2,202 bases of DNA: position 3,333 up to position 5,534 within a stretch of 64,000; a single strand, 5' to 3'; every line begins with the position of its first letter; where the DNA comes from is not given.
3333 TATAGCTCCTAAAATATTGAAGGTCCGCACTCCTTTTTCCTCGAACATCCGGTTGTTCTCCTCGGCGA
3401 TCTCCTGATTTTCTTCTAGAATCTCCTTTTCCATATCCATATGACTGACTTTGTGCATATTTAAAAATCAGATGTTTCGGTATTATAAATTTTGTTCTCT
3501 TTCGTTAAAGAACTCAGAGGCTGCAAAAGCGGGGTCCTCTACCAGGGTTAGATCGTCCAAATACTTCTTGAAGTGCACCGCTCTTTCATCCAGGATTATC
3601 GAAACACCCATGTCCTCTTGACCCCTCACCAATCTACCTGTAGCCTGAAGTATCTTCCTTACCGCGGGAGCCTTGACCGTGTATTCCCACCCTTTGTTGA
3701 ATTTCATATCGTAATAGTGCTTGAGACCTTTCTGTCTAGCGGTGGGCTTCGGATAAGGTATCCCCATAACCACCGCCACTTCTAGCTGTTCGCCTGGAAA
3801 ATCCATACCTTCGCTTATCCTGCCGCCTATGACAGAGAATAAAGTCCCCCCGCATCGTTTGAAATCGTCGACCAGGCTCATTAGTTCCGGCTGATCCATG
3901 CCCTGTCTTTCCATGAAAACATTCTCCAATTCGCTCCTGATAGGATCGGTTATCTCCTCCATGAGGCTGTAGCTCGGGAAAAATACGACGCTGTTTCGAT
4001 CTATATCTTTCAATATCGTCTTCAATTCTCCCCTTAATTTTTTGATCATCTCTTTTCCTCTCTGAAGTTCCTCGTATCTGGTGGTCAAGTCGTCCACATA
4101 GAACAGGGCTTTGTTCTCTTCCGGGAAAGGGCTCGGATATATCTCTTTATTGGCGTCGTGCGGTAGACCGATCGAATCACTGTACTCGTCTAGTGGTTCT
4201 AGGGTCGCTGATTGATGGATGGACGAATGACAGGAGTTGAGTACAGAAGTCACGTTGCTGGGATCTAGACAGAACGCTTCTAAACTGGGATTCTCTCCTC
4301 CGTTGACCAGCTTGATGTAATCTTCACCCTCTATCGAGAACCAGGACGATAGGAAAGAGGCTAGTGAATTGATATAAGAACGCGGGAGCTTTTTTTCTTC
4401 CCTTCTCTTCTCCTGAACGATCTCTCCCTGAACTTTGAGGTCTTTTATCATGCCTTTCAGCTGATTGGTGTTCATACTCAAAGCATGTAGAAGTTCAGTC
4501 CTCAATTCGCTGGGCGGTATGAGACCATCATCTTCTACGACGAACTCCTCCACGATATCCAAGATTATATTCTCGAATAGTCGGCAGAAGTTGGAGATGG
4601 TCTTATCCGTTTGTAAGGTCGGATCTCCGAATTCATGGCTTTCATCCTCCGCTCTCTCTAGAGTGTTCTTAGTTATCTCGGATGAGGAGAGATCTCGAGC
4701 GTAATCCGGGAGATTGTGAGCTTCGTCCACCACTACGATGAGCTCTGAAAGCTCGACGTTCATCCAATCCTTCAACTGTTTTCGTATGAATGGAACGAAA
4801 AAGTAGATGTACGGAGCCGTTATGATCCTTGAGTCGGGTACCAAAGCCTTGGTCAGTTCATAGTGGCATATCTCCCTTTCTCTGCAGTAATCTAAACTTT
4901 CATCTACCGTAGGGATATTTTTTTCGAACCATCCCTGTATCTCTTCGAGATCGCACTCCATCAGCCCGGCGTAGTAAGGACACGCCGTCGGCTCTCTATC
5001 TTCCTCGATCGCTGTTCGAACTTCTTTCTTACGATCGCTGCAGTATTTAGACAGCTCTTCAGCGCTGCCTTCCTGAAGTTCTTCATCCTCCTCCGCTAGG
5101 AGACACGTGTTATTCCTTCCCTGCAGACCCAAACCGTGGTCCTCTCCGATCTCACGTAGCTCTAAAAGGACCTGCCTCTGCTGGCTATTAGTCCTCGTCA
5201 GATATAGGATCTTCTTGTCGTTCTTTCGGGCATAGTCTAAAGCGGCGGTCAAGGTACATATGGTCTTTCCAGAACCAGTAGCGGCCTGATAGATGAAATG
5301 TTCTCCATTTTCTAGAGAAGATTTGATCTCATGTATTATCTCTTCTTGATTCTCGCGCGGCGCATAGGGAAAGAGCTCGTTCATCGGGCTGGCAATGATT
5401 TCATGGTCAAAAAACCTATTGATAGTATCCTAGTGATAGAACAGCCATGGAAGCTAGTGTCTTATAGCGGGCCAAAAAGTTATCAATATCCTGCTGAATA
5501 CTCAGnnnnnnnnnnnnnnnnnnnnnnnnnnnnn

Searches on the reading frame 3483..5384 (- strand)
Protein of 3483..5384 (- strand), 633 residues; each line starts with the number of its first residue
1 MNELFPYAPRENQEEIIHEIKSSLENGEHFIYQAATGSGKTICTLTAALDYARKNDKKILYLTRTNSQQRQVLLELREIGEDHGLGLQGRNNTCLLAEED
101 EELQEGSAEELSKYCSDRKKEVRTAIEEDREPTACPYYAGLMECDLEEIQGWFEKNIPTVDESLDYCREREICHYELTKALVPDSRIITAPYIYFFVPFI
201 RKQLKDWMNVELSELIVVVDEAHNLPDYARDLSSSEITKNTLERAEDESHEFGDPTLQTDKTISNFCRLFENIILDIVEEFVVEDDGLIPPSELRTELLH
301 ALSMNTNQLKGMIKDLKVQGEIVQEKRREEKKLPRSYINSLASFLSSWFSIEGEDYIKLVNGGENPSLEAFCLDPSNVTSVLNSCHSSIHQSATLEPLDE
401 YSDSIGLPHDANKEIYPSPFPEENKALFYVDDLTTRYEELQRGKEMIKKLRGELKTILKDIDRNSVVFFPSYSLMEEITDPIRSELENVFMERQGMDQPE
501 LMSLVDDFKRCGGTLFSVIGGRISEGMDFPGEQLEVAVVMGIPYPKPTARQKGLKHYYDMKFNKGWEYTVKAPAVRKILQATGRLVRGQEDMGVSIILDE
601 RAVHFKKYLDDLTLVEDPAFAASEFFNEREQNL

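Call 44: search_protein_families(library=pfam, proteins=[window:3483-5384:-], max_evalue=0.00001)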
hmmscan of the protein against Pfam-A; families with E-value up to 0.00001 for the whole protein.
window:3483-5384:- (633 aa): 6 families
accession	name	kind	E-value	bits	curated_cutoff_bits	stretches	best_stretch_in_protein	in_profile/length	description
PF06777.17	HBB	-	2e-43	148.7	30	1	246-439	2-190/190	Helical and beta-bridge domain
PF13307.12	Helicase_C_2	-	3.2e-33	115.6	25.3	1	456-604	3-156/170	Helicase C-terminal domain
PF06733.21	DEAD_2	-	2.6e-29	102.5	21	1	61-242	1-172/172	DEAD_2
PF00270.35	DEAD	-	7.2e-12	45.8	26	1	11-87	2-76/167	DEAD/DEAH box helicase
PF04851.21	ResIII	-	4.3e-11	43.4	22.5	1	8-83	3-80/164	Type III restriction enzyme, res subunit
PF25199.1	nSTAND_NTPase5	-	3.2e-06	27.5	34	0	8-79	20-93/145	Novel STAND NTPase 5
